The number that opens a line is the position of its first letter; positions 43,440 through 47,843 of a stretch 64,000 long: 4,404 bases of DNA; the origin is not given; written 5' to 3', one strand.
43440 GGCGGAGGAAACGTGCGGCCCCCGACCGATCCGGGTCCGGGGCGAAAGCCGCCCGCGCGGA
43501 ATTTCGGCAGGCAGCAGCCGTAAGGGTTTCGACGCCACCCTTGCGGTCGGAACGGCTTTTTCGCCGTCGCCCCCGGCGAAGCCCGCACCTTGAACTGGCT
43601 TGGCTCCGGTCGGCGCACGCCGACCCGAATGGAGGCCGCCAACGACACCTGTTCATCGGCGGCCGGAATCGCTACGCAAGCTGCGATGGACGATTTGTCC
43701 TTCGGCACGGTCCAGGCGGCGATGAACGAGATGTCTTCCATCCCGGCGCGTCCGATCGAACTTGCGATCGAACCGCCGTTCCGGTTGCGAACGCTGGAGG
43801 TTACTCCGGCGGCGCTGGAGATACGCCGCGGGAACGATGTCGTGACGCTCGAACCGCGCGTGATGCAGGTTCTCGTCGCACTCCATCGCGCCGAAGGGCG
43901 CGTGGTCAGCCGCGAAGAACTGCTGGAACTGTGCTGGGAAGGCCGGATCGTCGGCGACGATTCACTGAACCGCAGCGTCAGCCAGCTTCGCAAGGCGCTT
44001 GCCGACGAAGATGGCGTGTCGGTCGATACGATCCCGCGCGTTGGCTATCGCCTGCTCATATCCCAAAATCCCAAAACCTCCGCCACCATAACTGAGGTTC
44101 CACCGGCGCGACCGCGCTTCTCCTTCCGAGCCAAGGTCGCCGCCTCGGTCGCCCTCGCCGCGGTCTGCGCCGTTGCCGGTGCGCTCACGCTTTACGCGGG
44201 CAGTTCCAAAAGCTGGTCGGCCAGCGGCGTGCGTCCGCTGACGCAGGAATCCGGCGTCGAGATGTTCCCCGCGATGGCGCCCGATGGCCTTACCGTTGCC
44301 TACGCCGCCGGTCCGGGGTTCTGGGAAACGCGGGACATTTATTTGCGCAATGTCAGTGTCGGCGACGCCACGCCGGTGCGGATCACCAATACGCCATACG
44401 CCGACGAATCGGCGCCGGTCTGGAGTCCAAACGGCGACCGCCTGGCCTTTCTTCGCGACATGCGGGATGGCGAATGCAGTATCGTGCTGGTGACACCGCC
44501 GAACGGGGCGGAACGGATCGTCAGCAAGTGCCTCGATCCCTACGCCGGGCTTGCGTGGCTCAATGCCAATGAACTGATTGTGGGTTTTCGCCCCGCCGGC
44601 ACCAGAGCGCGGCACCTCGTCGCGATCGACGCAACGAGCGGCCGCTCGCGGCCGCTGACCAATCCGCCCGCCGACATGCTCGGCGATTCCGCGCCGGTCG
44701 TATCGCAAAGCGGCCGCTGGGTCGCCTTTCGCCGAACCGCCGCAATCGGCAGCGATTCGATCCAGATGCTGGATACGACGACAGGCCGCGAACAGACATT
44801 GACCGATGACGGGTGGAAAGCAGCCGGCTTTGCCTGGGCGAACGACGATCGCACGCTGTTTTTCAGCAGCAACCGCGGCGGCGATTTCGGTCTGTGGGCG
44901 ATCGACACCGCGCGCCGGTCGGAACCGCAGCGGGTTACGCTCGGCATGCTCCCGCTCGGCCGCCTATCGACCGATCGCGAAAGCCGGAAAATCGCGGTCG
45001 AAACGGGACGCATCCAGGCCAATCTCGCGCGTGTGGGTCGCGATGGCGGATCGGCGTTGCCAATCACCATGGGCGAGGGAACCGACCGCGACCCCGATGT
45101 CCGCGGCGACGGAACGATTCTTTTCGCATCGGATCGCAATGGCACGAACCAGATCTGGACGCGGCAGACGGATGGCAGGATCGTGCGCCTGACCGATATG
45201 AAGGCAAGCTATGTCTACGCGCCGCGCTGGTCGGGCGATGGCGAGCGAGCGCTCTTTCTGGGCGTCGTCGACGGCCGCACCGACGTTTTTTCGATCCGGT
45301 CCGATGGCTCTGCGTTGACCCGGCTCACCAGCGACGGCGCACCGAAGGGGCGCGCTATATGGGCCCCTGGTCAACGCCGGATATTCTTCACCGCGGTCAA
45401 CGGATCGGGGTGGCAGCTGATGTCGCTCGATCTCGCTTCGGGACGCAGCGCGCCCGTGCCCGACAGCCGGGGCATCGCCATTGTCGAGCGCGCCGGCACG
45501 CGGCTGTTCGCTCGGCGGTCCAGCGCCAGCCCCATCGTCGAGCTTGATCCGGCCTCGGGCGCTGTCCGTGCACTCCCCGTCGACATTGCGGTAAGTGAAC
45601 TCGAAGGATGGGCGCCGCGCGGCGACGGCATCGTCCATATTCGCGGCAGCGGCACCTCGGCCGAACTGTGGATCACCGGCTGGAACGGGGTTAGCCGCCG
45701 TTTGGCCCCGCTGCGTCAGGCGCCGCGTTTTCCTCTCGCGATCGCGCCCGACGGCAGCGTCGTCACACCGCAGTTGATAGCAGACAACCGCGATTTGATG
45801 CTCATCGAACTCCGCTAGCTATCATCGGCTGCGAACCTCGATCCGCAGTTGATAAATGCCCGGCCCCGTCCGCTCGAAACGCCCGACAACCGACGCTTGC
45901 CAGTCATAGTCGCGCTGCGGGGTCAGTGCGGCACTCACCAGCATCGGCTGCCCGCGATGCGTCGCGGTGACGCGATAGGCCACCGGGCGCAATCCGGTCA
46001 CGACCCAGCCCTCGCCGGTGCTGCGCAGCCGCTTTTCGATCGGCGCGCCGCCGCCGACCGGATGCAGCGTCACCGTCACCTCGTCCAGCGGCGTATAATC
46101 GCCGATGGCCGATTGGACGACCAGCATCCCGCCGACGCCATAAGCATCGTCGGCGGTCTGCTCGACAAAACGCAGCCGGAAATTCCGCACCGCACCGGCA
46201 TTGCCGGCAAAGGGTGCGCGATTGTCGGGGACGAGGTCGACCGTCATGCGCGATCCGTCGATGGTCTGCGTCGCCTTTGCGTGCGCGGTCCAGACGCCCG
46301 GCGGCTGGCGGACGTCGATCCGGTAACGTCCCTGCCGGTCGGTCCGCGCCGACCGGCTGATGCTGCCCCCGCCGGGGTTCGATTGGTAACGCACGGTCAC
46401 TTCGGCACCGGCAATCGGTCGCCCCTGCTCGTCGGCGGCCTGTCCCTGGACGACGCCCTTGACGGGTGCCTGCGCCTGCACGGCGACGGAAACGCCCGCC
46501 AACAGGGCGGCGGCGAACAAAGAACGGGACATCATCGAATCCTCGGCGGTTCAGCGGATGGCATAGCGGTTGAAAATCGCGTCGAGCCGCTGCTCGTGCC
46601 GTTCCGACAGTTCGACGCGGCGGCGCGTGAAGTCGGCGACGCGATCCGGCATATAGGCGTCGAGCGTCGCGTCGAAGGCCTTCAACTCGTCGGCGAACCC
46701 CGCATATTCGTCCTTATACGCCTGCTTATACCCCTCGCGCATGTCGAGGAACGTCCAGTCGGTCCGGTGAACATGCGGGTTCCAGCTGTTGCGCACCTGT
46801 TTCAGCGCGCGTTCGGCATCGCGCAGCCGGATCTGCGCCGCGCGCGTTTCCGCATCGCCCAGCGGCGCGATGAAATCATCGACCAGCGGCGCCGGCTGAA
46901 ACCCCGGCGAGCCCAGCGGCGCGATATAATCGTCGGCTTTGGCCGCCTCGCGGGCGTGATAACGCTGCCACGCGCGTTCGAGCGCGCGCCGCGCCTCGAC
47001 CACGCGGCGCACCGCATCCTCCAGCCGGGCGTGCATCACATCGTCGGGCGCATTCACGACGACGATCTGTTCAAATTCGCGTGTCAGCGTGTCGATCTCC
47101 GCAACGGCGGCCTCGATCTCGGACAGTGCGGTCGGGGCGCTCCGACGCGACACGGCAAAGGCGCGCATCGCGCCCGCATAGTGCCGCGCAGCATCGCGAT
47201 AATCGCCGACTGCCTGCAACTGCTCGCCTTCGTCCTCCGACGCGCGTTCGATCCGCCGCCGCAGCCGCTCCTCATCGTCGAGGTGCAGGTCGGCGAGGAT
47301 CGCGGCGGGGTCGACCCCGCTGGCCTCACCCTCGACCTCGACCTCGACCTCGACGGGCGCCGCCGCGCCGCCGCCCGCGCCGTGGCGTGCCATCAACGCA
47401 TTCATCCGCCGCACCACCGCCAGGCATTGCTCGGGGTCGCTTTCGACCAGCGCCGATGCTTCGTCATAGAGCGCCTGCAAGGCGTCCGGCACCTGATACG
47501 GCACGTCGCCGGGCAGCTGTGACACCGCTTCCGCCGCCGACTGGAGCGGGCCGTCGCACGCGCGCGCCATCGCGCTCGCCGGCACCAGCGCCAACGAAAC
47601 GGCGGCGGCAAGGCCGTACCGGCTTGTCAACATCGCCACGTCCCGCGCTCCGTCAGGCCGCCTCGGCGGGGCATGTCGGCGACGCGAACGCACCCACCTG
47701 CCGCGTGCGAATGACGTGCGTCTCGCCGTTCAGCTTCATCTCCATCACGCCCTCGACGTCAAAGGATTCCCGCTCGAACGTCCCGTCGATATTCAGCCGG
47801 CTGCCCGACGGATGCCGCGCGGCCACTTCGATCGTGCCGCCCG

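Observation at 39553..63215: Seven tandem LytTR boxes with an exact 20-bp period suggest an undescribed LytS/LytTR surface-protein regulon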

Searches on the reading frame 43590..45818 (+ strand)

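Call 25: search_protein_families(library=pfam, proteins=[window:43590-45818:+], max_evalue=0.05)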
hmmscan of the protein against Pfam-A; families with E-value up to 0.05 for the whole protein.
window:43590-45818:+ (742 aa): 4 families
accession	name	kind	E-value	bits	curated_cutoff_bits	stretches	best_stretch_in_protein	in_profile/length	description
PF07676.18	PD40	-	1.2e-23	82.9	20.9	3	263-290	2-28/38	WD40-like Beta Propeller Repeat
PF00486.34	Trans_reg_C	-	1.9e-13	50.7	26.2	1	84-155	3-77/77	Transcriptional regulatory protein, C terminal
PF00930.27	DPPIV_N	-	3e-06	26.6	22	0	214-289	35-119/354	Dipeptidyl peptidase IV (DPP IV) N-terminal region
PF02897.21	Peptidase_S9_N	-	0.018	14.3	24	0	371-427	131-188/414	Prolyl oligopeptidase, N-terminal beta-propeller domain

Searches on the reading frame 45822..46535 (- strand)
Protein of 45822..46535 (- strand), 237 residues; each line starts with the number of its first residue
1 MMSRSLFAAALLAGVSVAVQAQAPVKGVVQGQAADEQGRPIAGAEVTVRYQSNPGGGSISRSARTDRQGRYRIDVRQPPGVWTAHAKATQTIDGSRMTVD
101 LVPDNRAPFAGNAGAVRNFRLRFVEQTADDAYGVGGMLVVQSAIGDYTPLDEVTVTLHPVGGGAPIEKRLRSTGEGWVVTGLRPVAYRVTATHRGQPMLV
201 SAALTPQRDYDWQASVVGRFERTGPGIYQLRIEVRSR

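Call 5: search_protein_families(library=pfam, proteins=[window:45822-46535:-], max_evalue=0.01)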
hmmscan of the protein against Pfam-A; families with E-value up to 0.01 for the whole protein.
window:45822-46535:- (237 aa): 4 families
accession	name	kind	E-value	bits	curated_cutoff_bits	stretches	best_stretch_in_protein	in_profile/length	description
PF13620.12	CarboxypepD_reg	-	8.2e-11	42.5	32.3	1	29-103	2-71/82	Carboxypeptidase regulatory-like domain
PF02369.22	Big_1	-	0.00027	21.4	34.9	1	29-77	21-68/93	Bacterial Ig-like domain (group 1)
PF00775.27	Dioxygenase_C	-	0.002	18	27.3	0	28-85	31-100/182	Dioxygenase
PF10670.15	DUF4198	-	0.0029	18.2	34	1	37-88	156-207/209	Domain of unknown function (DUF4198)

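Call 26: search_protein_families(library=ncbifam, proteins=[window:45822-46520:-], max_evalue=0.01)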
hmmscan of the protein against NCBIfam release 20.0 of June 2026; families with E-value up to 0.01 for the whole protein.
window:45822-46520:- (232 aa): 1 family
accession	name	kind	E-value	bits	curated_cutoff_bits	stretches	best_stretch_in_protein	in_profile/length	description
TIGR04134.1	lipo_with_rSAM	hypoth_equivalog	0.0008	19.4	39.8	1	23-70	41-91/150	radical SAM-associated putative lipoprotein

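Call 69: search_solved_structures(query=window:45822-46520:-, max_evalue=1)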
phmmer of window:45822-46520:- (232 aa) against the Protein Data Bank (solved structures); distinct sequences matched with E-value up to 1: 1.
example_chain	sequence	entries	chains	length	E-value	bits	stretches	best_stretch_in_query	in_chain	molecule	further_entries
6hif_Y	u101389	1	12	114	0.025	17.4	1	1-92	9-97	hdh assembly factor Kustc1130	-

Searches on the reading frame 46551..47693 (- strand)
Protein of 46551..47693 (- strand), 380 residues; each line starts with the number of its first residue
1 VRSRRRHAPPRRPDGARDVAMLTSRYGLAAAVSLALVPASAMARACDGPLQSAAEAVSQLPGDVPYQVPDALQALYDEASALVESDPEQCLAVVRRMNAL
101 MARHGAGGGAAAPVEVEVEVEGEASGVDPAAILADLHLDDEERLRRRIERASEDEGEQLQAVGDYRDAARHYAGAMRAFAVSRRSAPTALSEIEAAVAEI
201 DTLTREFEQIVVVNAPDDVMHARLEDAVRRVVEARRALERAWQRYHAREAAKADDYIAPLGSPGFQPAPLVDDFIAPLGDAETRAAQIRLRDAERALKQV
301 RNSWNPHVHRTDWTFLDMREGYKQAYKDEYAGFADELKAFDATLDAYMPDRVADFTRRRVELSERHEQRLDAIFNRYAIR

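Call 5: search_protein_families(library=pfam, proteins=[window:46551-47693:-], max_evalue=0.01)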
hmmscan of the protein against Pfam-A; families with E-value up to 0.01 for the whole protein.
window:46551-47693:- (380 aa): 0 families

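Call 26: search_protein_families(library=ncbifam, proteins=[window:46551-47639:-], max_evalue=0.01)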
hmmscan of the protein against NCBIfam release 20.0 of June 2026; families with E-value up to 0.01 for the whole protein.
window:46551-47639:- (362 aa): 0 families

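Call 71: search_solved_structures(query=window:46551-47639:-, max_evalue=1)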
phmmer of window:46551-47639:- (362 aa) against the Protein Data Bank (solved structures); distinct sequences matched with E-value up to 1: 7.
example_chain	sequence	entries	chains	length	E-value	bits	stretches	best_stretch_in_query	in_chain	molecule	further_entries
8i7o_Q1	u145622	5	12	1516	0.068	15.9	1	135-242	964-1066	EF-hand calcium-binding domain-containing protein 6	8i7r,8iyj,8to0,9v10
9sgp_A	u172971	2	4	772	0.31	13.7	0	183-292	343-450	Catalase-peroxidase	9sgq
9sgo_A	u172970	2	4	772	0.95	12.1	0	185-292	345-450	Catalase-peroxidase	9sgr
7a2i_A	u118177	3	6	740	0.96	12.1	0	192-292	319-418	Catalase-peroxidase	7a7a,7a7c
8w1w_A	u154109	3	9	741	0.99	12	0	192-292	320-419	Catalase-peroxidase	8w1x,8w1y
4c50_A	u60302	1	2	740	1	12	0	192-292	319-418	CATALASE-PEROXIDASE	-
2cca_A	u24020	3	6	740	1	12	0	192-292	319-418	PEROXIDASE/CATALASE T | Catalase-peroxidase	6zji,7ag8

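Call 82: search_protein_families(library=pfam, proteins=[window:46551-47639:-], max_evalue=5)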
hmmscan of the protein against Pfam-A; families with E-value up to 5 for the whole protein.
window:46551-47639:- (362 aa): 3 families
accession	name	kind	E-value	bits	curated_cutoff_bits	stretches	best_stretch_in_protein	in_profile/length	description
PF24536.2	NXPE4_C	-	0.011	15.8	27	1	165-227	79-141/220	NXPE family member 4-like, C-terminal domain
PF03584.20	Herpes_ICP4_N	-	0.031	14.6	25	1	197-283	13-97/174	Herpesvirus ICP4-like protein N-terminal region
PF07352.17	Phage_Mu_Gam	-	0.038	14.4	28.3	0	173-232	2-62/149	Bacteriophage Mu Gam like protein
